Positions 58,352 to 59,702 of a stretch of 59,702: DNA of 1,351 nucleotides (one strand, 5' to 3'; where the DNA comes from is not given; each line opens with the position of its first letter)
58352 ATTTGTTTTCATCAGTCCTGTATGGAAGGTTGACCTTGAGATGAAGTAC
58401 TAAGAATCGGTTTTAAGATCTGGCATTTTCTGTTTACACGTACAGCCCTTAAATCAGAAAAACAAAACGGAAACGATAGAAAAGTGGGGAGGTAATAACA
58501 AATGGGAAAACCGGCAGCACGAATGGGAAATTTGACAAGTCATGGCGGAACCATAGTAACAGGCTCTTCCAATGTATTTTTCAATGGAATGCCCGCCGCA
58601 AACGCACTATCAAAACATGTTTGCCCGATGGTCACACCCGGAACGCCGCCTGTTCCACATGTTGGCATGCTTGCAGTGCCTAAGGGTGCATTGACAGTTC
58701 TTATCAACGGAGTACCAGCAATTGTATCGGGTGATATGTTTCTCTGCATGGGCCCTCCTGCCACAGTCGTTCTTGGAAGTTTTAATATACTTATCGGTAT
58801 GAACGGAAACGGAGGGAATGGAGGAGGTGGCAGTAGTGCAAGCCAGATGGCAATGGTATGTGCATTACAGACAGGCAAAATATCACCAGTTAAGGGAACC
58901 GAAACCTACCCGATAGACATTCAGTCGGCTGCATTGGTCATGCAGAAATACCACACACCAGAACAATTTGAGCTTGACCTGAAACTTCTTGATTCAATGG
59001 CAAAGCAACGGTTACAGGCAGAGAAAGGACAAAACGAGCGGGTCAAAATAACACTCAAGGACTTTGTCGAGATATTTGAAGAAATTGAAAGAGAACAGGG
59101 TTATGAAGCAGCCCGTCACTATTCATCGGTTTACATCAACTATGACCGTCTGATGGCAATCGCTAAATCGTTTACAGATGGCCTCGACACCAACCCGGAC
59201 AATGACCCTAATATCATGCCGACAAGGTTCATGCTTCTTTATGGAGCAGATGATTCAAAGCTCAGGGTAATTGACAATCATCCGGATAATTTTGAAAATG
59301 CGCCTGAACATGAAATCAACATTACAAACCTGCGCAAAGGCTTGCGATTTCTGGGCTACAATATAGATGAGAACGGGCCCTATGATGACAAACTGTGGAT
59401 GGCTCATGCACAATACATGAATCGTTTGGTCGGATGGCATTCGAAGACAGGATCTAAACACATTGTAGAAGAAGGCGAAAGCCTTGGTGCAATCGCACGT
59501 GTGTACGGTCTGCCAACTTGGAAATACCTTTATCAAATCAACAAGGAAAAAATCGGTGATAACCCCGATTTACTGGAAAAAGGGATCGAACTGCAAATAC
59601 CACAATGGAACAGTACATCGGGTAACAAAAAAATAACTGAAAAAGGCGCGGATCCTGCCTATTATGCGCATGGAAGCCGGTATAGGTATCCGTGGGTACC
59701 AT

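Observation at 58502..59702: Unlisted open-ended ORF: PAAR fused to a Gly-rich linker, a PG-binding-like segment and LysM; orphan specialised effector candidate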

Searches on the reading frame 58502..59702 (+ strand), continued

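Call 18: search_solved_structures(query=A1, max_evalue=1)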
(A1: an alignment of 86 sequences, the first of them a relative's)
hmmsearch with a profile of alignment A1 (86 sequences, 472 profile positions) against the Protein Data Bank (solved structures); distinct sequences matched with E-value up to 1: 16.
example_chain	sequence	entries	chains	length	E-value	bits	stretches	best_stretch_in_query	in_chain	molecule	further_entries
9rce_c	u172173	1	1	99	3.4e-35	125.1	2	33-101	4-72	SalCis10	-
8gra_J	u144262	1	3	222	3.2e-13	52.7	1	34-102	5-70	Type VI secretion system spike protein Paar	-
7pq5_L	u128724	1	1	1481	3.4e-09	39.4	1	16-104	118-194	Tre23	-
4jiw_D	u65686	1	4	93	7.3e-09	38.3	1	5-100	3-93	Putative uncharacterized protein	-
4jiv_D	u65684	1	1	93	4.7e-05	25.8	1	20-100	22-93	Putative uncharacterized protein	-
6ox6_A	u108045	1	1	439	0.0029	19.8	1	16-101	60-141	Tas1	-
8i2e_B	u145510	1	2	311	0.13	14.4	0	312-381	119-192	Probable peptidoglycan endopeptidase LytE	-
3oou_A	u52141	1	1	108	0.23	13.6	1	293-359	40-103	Lin2118 protein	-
3ult_A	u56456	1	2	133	0.47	12.6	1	58-169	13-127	Ice recrystallization inhibition protein-like protein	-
5vo5_A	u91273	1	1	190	0.53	12.4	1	102-188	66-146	Coiled-coil and C2 domain-containing protein 1-like,GH13992p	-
7o37_B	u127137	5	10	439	0.71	12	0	109-167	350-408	Cytochrome b-c1 complex subunit 2, mitochondrial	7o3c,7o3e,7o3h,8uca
37uo_A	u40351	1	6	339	0.73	11.9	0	147-222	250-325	Nonstructural protein 15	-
37kx_A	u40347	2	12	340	0.74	11.9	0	147-222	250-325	nonstructural protein 15 | ORF1ab polyprotein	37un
37ix_A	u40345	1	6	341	0.74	11.9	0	147-222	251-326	Nsp15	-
8iao_AB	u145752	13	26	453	0.74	11.9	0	109-167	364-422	Cytochrome b-c1 complex subunit 2, mitochondrial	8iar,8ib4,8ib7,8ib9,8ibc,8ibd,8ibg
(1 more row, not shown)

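Call 26: predict_structure(alignment_id=A1)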
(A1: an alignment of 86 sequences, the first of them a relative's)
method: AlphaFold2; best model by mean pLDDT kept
length: 471 residues; sequences in the alignment: 86
mean_pLDDT: 88.9   pTM: 0.69
mean pLDDT of the five models: 88.9, 88.4, 88.1, 87.7, 85.7
residues with pLDDT >= 90: 303; 70-90: 140; 50-70: 13; < 50: 15
segments of 3 or more residues with pLDDT < 50: 102-112, 468-471
pLDDT, mean of each block of 10 residues (from residue 1): 89 91 92 94 75 82 85 93 86 84 39 66 91 90 86 86 82 75 95 97 94 96 96 98 98 98 94 98 97 98 90 82 93 91 96 92 93 93 92 94 90 82 94 96 93 92 70 30
secondary structure, 60 per line:
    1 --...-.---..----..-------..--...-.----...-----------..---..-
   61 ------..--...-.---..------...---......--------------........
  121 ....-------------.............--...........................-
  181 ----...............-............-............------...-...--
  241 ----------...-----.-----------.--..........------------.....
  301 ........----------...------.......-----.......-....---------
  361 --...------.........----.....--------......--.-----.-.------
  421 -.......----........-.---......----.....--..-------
elements in order: E3-5 E30-32 E39-41 E71-73 E87-89 E93-98 H113-124 H138-150 H153-179 H185-199 H201-211 H214-225 H274-283 H296-308 E319-321 H328-334 H340-346 H348-351 E363-365 H372-380 H385-388 E398-403 E422-428 E433-440 E446-451 E456-460

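Call 28: fold_search(model_id=the predicted structure, library=pdb)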
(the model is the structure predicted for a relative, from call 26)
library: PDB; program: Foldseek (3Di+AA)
matches with E <= 10: 415; with E <= 0.001: 1
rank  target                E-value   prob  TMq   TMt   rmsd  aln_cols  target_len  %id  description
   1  4jiw_D                2.4e-04  1.00  0.17  0.75   3.1       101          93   30  c1882 PAAR-repeat protein from Escherichia coli in complex with a VgrG-like beta-helix that is based on a fragment of  (released 2013-08-14)
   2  4ku0_D                2.8e-03  1.00  0.17  0.72   3.1       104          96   18  Enterobacteria phage T4 gp5.4 PAAR repeat protein in complex with T4 gp5 beta-helix fragment (released 2014-05-21)
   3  9vyi                  3.7e-03  1.00  0.17  0.76   2.7       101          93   21  Cryo-EM structure of bacteriophage P1 baseplate in C1 (released 2025-10-22)
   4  9f4b_BA               5.2e-03  1.00  0.17  0.74   3.0       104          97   18  Pre-assembled baseplate cup of Klebsiella phage KP1 variant vB_Kpn_Lilla1 (released 2025-05-14)
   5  4jiv_D                1.9e-02  1.00  0.16  0.66   4.5       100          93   26  VCA0105 PAAR-repeat protein from Vibrio cholerae in complex with a VgrG-like beta-helix that is based on a fragment of (released 2013-08-14)
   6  6p1z_D                3.5e-02  1.00  0.16  0.68   4.0        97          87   28  Bacteriophage phiKZ gp163.1 PAAR repeat protein in complex with the C-terminal part of the T4 gp5 beta-helical domain (released 2020-05-27)
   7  5urm_A                6.4e-02  0.08  0.11  0.04  22.4       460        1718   12  Crystal structure of human BRR2 in complex with T-1206548 (released 2017-07-19)
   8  5o9z_C                1.1e-01  0.06  0.09  0.03  21.7       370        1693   12  Cryo-EM structure of a pre-catalytic human spliceosome primed for activation (B complex) (released 2017-08-16)
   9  6s8o                  1.7e-01  0.05  0.10  0.04  22.8       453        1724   12  Human Brr2 Helicase Region M641C/A1582C (released 2020-01-22)
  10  5urj                  1.7e-01  0.04  0.10  0.04  22.0       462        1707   12  Crystal structure of human BRR2 in complex with T-3905516 (released 2017-07-19)
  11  5yzg_D                1.9e-01  0.04  0.10  0.04  24.9       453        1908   12  The Cryo-EM Structure of Human Catalytic Step I Spliceosome (C complex) at 4.1 angstrom resolution (released 2018-08-08)
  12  5urk                  2.2e-01  0.04  0.10  0.04  22.3       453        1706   12  Crystal structure of human BRR2 in complex with T-3935799 (released 2017-07-19)
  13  4kit_B                2.6e-01  0.04  0.10  0.04  22.8       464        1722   13  Crystal structure of human Brr2 in complex with the Prp8 Jab1/MPN domain (released 2013-06-05)
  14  6ah0_D                2.7e-01  0.04  0.10  0.04  24.9       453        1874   12  The Cryo-EM Structure of the Precusor of Human Pre-catalytic Spliceosome (pre-B complex) (released 2018-11-14)
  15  9fmd_B                2.9e-01  0.05  0.12  0.04  23.8       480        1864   12  Integrative model of the human post-catalytic spliceosome (P-complex) (released 2024-07-10)
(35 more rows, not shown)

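Call 33: search_protein_families(library=pfam, proteins=[L001:11427-13160:+, L001:13148-14488:+, L003:11552-14437:+, L003:14451-15476:-, L005:11323-12630:+, L005:12630-13280:+, L005:13277-13840:+, L005:13884-17510:+, L005:17638-18345:-], max_evalue=0.1)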
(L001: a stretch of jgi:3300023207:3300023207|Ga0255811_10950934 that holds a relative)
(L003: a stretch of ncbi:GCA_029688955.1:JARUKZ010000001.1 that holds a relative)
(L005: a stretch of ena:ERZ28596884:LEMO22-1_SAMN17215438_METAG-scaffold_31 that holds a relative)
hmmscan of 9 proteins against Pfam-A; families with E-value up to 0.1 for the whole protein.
L001:11427-13160:+ (577 aa): 1 family
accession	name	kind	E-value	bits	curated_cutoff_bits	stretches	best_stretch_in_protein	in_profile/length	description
PF04909.20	Amidohydro_2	-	1.9e-06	28.3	26.4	1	371-493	156-258/289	Amidohydrolase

L001:13148-14488:+ (446 aa): 0 families

L003:11552-14437:+ (961 aa): 0 families

L003:14451-15476:- (341 aa): 7 families
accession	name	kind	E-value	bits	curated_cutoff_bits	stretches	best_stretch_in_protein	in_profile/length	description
PF23598.1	LRR_14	-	3.5e-31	108.7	40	3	18-163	4-151/353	Leucine-rich repeat region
PF13855.12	LRR_8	-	2.4e-24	85.3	27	4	267-323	2-60/61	Leucine rich repeat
PF12799.13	LRR_4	-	2.9e-17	62.7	27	5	291-328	3-43/44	Leucine Rich repeats (2 copies)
PF00560.39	LRR_1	-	1e-09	37.1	20.6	0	106-127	1-23/23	Leucine Rich Repeat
PF23211.1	LRR_LRWD1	-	3.6e-05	24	28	0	107-190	23-102/190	Leucine-rich repeat and WD repeat-containing protein 1, LRR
PF17126.11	RsmF_methylt_CI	-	0.0044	17.5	27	0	176-201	11-36/61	RsmF rRNA methyltransferase first C-terminal domain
PF14580.12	LRR_9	-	0.016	15.2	30.5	1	161-235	52-128/175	Leucine-rich repeat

L005:11323-12630:+ (435 aa): 0 families

L005:12630-13280:+ (216 aa): 0 families

L005:13277-13840:+ (187 aa): 0 families

L005:13884-17510:+ (1208 aa): 0 families

L005:17638-18345:- (235 aa): 0 families

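Call 48: find_related_loci(query=A1, collection=genome_contigs, flank=10000)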
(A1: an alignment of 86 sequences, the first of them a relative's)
Query A1 (471 aa) in genome_contigs; peptide patterns used: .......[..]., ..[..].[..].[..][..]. (x = any residue, [..] = any of these).
48 stretches matched a pattern; 35 encode a relative of the query (tblastn E <= 1e-3); 34 distinct loci.
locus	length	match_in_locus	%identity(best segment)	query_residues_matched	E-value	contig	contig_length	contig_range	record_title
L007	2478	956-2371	78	1-471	0e+0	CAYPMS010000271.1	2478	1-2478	MAG TPA_asm: uncultured Fibrobacter sp. isolate SRP167436_co1_203 genome assembly, contig: NODE_71646_length_2478_cov_14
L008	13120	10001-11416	79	1-471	0e+0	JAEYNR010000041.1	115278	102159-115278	MAG: Fibrobacteres bacterium isolate OH_CBB_122 k127_1944317, whole genome shotgun sequence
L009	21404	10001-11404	70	1-470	0e+0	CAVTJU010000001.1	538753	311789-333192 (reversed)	MAG: uncultured Fibrobacteraceae bacterium isolate MFD05674.bin.2.139 genome assembly, contig: contig_107441, whole geno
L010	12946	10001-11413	47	1-470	1e-141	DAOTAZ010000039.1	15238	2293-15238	MAG TPA_asm: Chitinispirillaceae bacterium isolate AMR_MDS_2020 NODE_3266_length_15238_cov_3.900942, whole genome shotgu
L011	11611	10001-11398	46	1-462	8e-132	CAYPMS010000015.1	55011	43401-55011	MAG TPA_asm: uncultured Fibrobacter sp. isolate SRP167436_co1_203 genome assembly, contig: NODE_693_length_55011_cov_17.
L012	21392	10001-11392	45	1-468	2e-126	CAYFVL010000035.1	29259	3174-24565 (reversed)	MAG TPA_asm: uncultured Fibrobacterota bacterium isolate ERP107533_co1_170 genome assembly, contig: NODE_786_length_2925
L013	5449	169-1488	45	1-460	3e-115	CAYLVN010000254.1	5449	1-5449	MAG TPA_asm: uncultured Fibrobacter sp. isolate SRP192927_co6_750 genome assembly, contig: NODE_41791_length_5449_cov_4.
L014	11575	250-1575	45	19-462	1e-113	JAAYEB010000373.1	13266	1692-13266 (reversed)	MAG: Fibrobacter sp. isolate AS06rmzACSIP_609 504020_AS06, whole genome shotgun sequence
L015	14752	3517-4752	47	5-408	8e-113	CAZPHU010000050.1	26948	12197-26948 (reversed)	MAG TPA_asm: uncultured Fibrobacterota bacterium isolate SRP252850_co1_331 genome assembly, contig: NODE_3093_length_269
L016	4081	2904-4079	50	1-391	1e-113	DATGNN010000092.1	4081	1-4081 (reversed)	MAG TPA_asm: Chitinispirillaceae bacterium isolate SMAG_U10344 k141_768554, whole genome shotgun sequence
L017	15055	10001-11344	46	5-459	4e-109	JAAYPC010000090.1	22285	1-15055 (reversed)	MAG: Fibrobacter sp. isolate AS22ysBPME_152 35002_AS22, whole genome shotgun sequence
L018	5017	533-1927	43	1-464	4e-103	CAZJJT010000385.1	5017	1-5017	MAG TPA_asm: uncultured Fibrobacterota bacterium isolate binchicken_co129_842 genome assembly, contig: NODE_60265_length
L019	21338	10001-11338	38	5-462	3e-85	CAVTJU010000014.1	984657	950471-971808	MAG: uncultured Fibrobacteraceae bacterium isolate MFD05674.bin.2.139 genome assembly, contig: contig_48067, whole genom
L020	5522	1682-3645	47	1-462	6e-83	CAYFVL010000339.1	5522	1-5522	MAG TPA_asm: uncultured Fibrobacterota bacterium isolate ERP107533_co1_170 genome assembly, contig: NODE_19222_length_55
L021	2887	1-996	43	130-464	8e-84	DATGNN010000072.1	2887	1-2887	MAG TPA_asm: Chitinispirillaceae bacterium isolate SMAG_U10344 k141_264238, whole genome shotgun sequence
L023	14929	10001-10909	47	1-306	8e-80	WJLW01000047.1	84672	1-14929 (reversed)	MAG: Chitinivibrionales bacterium isolate Bin_355 k141_1263448, whole genome shotgun sequence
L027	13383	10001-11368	35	1-458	2e-73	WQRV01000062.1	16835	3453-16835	MAG: Chitinispirillia bacterium isolate Co191P1bin56 JGI24694J35173_10002088, whole genome shotgun sequence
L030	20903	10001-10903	44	1-305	3e-68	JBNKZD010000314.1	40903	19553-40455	MAG: Chitinispirillaceae bacterium isolate D1.bin.5.orig k141_1832783, whole genome shotgun sequence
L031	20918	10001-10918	42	1-310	3e-67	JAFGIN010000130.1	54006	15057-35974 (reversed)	MAG: Chitinispirillaceae bacterium isolate Zod_Metabat.210 k87_8841861, whole genome shotgun sequence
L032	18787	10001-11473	42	1-462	2e-122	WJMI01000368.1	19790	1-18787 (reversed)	MAG: Chitinivibrionales bacterium isolate RBin_290 k141_4241410, whole genome shotgun sequence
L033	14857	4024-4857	36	171-462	4e-50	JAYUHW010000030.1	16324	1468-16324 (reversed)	MAG: Fibrobacteria bacterium isolate GFS_8554 GFS_8554_29, whole genome shotgun sequence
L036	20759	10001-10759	27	181-390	1e-20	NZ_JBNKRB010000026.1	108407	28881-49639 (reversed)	MAG: Gynuella sp. isolate B2.bin.5.orig k141_368645, whole genome shotgun sequence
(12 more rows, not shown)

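Call 56: search_protein_families(library=pfam, proteins=[L014:1721-4954:+, L036:11129-15295:+, L017:11627-14752:+, L030:13329-16556:+, L030:12135-13316:+, L033:6539-10723:+, L023:6665-8863:+, L012:11430-14345:+, L019:13102-14508:+, L009:13138-14469:+], max_evalue=0.01)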
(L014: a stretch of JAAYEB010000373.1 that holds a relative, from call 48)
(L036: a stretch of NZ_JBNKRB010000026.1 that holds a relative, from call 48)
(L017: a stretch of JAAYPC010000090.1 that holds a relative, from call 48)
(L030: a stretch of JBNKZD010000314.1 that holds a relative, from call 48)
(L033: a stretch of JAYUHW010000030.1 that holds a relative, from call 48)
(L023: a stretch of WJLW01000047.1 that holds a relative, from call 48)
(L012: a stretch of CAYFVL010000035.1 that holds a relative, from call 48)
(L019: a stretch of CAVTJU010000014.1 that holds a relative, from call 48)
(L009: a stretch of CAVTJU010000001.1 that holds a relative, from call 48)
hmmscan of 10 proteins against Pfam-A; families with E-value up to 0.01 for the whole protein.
L014:1721-4954:+ (1077 aa): 0 families

L036:11129-15295:+ (1388 aa): 0 families

L017:11627-14752:+ (1041 aa): 0 families

L030:13329-16556:+ (1075 aa): 2 families
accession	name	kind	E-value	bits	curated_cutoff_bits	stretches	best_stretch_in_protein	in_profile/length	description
PF01476.26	LysM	-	1.8e-06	28.2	20.9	1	248-295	1-43/43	LysM domain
PF23473.1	LysM3_LYK4_5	-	0.0064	17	29.3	0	248-276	5-32/48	LYK4/5 LysM3 domain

L030:12135-13316:+ (393 aa): 2 families
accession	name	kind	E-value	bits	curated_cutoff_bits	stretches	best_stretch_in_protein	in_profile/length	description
PF01476.26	LysM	-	0.00015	22.1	20.9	1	249-296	1-43/43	LysM domain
PF23522.1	Microp_apicomplexa_12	-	0.0038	17.9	27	0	8-51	40-81/91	Apicomplexa microprotein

L033:6539-10723:+ (1394 aa): 1 family
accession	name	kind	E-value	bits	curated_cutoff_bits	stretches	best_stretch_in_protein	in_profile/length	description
PF18962.6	Por_Secre_tail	-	0.00021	22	27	1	1305-1379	2-69/75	Secretion system C-terminal sorting domain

L023:6665-8863:+ (732 aa): 2 families
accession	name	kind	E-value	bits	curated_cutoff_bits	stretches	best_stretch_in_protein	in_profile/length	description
PF05954.17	Phage_GPD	-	2.6e-74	250.6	30.1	1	32-343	2-302/305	Phage tail baseplate hub (GPD)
PF04717.18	Phage_base_V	-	1.2e-05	26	23.8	1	421-466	28-73/75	Type VI secretion system/phage-baseplate injector OB domain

L012:11430-14345:+ (971 aa): 0 families

L019:13102-14508:+ (468 aa): 0 families

L009:13138-14469:+ (443 aa): 0 families

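Call 58: search_solved_structures(query=A4, max_evalue=1)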
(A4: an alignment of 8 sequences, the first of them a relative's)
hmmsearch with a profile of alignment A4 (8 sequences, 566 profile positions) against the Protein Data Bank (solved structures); distinct sequences matched with E-value up to 1: 9.
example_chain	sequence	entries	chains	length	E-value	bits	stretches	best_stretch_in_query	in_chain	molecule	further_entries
4ifr_A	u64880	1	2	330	0.79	11.4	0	258-296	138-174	2-amino-3-carboxymuconate 6-semialdehyde decarboxylase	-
4ifk_B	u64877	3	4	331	0.8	11.4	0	258-296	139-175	2-amino-3-carboxymuconate 6-semialdehyde decarboxylase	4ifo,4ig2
4ifk_A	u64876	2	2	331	0.8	11.4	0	258-296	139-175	2-amino-3-carboxymuconate 6-semialdehyde decarboxylase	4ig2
8yt2_A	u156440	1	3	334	0.8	11.4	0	258-296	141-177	2-amino-3-carboxymuconate 6-semialdehyde decarboxylase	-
2hbv_A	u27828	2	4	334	0.8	11.4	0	258-296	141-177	2-amino-3-carboxymuconate 6-semialdehyde decarboxylase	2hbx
6mgs_A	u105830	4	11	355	0.85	11.3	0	258-296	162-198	2-amino-3-carboxymuconate 6-semialdehyde decarboxylase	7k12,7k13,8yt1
6mgt_A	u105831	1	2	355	0.86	11.3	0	258-296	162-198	2-amino-3-carboxymuconate 6-semialdehyde decarboxylase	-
4epk_A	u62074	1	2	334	0.9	11.2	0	258-296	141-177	2-amino-3-carboxymuconate 6-semialdehyde decarboxylase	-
4era_A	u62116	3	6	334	0.91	11.2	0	258-296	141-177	2-amino-3-carboxymuconate 6-semialdehyde decarboxylase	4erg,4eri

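Call 59: search_protein_families(library=ncbifam, proteins=[L001:11427-13157:+, L001:13148-14488:+, L009:11417-13135:+, L019:11399-13102:+, L014:1721-4954:+, L036:11129-15295:+, L012:11430-14345:+], max_evalue=0.1)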
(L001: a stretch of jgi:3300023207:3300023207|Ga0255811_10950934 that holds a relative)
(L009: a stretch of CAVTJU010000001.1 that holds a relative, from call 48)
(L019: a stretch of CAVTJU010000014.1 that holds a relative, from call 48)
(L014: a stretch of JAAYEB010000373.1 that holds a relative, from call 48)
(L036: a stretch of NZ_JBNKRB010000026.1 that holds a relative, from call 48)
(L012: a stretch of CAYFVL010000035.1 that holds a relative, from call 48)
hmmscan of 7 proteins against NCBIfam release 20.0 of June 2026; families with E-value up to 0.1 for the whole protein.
L001:11427-13157:+ (577 aa): 0 families

L001:13148-14488:+ (446 aa): 0 families

L009:11417-13135:+ (573 aa): 0 families

L019:11399-13102:+ (568 aa): 1 family
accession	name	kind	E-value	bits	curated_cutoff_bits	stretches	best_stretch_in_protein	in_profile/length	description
NF045964.1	RNAP_delt_plasma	equivalog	0.073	13.2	72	0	421-465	16-71/77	DNA-directed RNA polymerase subunit delta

L014:1721-4954:+ (1077 aa): 0 families

L036:11129-15295:+ (1388 aa): 0 families

L012:11430-14345:+ (971 aa): 2 families
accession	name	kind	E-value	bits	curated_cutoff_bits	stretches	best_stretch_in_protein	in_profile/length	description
NF033562.2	BH0509_fam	subfamily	0.062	13.2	30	0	492-504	26-38/43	BH0509 family protein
TIGR03001.1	Sig-70_gmx1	subfamily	0.076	12.3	154.6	0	300-353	152-205/244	RNA polymerase sigma-70 factor, Myxococcales family 1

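Call 67: find_encoding_contigs(protein=P0002, flank=6000, max_places=2)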
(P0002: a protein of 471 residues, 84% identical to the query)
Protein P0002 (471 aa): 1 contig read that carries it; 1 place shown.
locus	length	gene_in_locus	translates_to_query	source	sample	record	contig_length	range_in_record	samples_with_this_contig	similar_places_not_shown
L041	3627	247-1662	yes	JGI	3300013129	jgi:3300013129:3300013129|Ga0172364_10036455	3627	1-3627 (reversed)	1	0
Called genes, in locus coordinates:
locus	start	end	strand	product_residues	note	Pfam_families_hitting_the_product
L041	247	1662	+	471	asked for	PF05488:PAAR_motif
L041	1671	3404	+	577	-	PF04909:Amidohydro_2 (weak)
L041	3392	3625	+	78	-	?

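Call 68: find_encoding_contigs(protein=P0003, flank=6000, max_places=2)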
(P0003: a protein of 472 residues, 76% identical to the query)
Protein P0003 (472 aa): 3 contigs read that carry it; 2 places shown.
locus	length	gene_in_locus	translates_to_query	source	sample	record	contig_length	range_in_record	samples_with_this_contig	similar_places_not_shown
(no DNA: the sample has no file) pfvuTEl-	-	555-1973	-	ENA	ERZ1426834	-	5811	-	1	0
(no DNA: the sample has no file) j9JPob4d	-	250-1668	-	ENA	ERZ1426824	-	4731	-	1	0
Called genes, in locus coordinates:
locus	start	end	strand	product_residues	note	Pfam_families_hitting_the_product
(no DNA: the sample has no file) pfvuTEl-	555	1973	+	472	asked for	PF05488:PAAR_motif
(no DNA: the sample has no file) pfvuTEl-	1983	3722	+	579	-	PF04909:Amidohydro_2 (weak)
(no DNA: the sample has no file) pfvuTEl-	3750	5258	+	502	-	-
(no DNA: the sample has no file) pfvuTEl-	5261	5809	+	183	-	?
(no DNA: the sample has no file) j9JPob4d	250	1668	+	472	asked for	PF05488:PAAR_motif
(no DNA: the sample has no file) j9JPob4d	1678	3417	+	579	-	PF04909:Amidohydro_2 (weak)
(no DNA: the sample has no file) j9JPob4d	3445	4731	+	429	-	?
